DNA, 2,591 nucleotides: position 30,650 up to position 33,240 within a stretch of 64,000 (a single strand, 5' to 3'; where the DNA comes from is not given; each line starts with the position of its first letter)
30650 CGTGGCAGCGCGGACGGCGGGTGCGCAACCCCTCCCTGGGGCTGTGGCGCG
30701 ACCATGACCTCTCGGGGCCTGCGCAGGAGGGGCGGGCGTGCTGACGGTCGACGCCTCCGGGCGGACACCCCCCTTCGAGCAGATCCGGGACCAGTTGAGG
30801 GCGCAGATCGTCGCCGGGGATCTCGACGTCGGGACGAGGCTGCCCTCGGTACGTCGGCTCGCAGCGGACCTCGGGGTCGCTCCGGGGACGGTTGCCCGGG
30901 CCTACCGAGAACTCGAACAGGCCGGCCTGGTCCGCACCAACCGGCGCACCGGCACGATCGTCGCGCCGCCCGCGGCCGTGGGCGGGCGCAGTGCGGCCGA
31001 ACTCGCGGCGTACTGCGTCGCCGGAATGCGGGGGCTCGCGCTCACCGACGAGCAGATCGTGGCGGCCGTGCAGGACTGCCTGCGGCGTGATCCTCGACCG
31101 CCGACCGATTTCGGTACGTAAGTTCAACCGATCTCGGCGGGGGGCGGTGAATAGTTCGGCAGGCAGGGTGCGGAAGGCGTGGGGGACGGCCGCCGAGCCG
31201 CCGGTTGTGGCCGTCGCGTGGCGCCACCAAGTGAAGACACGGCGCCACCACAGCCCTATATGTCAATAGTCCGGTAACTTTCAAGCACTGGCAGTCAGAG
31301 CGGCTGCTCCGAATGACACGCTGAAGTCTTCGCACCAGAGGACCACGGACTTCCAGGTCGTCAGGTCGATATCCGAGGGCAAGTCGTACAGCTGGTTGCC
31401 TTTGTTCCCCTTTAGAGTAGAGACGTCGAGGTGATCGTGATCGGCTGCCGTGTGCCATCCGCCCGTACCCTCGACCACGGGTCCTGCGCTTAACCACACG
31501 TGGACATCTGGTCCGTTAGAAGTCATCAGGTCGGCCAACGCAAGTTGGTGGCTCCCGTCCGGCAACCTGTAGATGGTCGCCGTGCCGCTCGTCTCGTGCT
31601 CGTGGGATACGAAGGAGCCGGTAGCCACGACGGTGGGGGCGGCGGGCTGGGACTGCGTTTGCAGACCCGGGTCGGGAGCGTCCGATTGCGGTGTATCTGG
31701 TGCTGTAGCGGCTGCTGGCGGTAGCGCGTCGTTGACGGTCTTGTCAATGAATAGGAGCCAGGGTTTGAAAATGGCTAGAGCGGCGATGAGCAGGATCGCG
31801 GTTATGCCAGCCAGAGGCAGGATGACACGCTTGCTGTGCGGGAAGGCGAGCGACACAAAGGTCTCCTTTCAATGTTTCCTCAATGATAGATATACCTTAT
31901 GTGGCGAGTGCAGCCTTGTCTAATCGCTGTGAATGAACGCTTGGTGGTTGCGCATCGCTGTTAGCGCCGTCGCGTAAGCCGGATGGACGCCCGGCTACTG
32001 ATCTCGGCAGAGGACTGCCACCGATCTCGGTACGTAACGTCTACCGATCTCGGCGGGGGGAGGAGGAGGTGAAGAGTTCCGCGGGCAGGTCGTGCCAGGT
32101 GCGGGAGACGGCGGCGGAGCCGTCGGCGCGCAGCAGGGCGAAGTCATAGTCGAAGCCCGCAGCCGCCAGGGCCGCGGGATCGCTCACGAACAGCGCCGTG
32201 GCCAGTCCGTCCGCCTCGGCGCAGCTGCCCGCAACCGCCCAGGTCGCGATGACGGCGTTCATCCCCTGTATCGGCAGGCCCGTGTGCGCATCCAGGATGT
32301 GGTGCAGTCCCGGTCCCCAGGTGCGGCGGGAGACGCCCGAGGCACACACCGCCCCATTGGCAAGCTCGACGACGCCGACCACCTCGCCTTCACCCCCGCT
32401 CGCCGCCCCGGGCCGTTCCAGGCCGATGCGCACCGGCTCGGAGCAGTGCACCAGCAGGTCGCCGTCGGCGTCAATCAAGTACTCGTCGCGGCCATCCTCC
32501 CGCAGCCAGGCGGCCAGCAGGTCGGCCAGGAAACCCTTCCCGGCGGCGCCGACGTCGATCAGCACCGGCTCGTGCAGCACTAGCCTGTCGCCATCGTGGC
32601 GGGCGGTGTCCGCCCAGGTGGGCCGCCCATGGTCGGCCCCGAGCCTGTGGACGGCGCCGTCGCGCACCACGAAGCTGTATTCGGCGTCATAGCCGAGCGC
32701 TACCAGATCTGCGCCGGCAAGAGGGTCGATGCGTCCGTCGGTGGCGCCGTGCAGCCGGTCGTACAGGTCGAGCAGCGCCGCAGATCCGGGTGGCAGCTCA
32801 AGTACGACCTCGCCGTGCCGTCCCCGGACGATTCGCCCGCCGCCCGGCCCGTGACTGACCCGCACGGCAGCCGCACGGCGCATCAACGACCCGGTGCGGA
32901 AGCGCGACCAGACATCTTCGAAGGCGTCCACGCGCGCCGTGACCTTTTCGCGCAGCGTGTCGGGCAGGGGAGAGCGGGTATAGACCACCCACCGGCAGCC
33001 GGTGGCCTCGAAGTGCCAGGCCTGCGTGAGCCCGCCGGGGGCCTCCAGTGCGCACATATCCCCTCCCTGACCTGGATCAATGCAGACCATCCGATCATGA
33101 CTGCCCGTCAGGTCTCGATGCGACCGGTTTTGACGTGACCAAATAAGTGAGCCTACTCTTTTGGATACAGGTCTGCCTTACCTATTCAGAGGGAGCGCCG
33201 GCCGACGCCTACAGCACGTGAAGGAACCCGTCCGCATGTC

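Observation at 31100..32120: A roughly 110-bp fossil of a second apbE 3' end, plus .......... direct repeats, at the GntR/DM13 junction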

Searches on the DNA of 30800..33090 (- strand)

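Call 48: search_rna_families(source=window, start=30800, end=32300, threshold=evalue, max_evalue=1)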
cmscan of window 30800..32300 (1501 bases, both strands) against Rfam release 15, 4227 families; matches with E-value up to 1: 0.
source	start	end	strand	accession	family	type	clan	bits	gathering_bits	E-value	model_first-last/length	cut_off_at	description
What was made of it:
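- There is no Rfam match (call 48).
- Tried and rejected: Rfam found nothing in 30800-32300 at E up to 1 (call 48).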

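Call 49: search_rna_families(source=L015, start=6950, end=8050, threshold=evalue, max_evalue=1)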
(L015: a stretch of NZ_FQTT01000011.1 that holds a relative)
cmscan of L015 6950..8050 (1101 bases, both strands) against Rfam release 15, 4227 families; matches with E-value up to 1: 2.
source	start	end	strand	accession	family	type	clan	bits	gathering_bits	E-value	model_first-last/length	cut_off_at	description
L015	7537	7593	+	RF00877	mir-592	Gene; miRNA;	-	26.3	67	0.0042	1-88/88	no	mir-592 microRNA precursor family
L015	7539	7591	-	RF00753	mir-503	Gene; miRNA;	-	18.1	54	0.86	1-71/71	no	mir-503 microRNA precursor family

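Call 52: search_dna_similar(query=window:31206-31996:+, collection=plasmids, mode=distant, max_rows=8)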
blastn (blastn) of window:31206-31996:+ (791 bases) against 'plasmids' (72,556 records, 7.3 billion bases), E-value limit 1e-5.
No match.

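Call 53: search_dna_similar(query=window:31206-31996:+, collection=phages, mode=distant, max_rows=8)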
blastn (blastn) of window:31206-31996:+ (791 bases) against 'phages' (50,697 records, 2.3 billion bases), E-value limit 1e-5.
No match.
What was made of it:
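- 31206..31996 (.): 791-bp segment that is absent from all relatives at this locus. It holds the DM13 gene with its own upstream and downstream flanks. It has no match in the plasmid or phage collections (calls 52, 53).
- Tried and rejected: The insert has no match in either collection (calls 52, 53).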

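Call 65: search_dna_similar(query=window:31990-32062:+, collection=phages, mode=distant, max_evalue=1, max_rows=8)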
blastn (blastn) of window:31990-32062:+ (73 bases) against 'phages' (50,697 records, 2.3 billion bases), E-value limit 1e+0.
No match.

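Call 66: search_dna_similar(query=window:31990-32062:+, collection=plasmids, mode=distant, max_evalue=1, max_rows=8)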
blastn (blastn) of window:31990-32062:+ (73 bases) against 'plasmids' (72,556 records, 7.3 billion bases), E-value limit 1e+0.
Records with a match: 1; places in all: 1; records where one place covers at least 80% of the query: 0.
Best place of each record, by identity: 80-90% 1.
By first word of the organism name: Sphingosinicella 1.
By predicted mobility (MOB-suite, as given by PLSDB): mobilizable 1.
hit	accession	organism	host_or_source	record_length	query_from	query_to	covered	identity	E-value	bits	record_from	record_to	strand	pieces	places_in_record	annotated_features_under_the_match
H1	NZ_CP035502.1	Sphingosinicella sp. BN140058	Cell culture,soil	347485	33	67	48%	85.7%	5e-1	39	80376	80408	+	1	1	ligA: NAD-dependent DNA ligase LigA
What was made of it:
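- Tried and rejected: The array has no phage match and one chance-level plasmid hit at E 0.5 (calls 65, 66).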
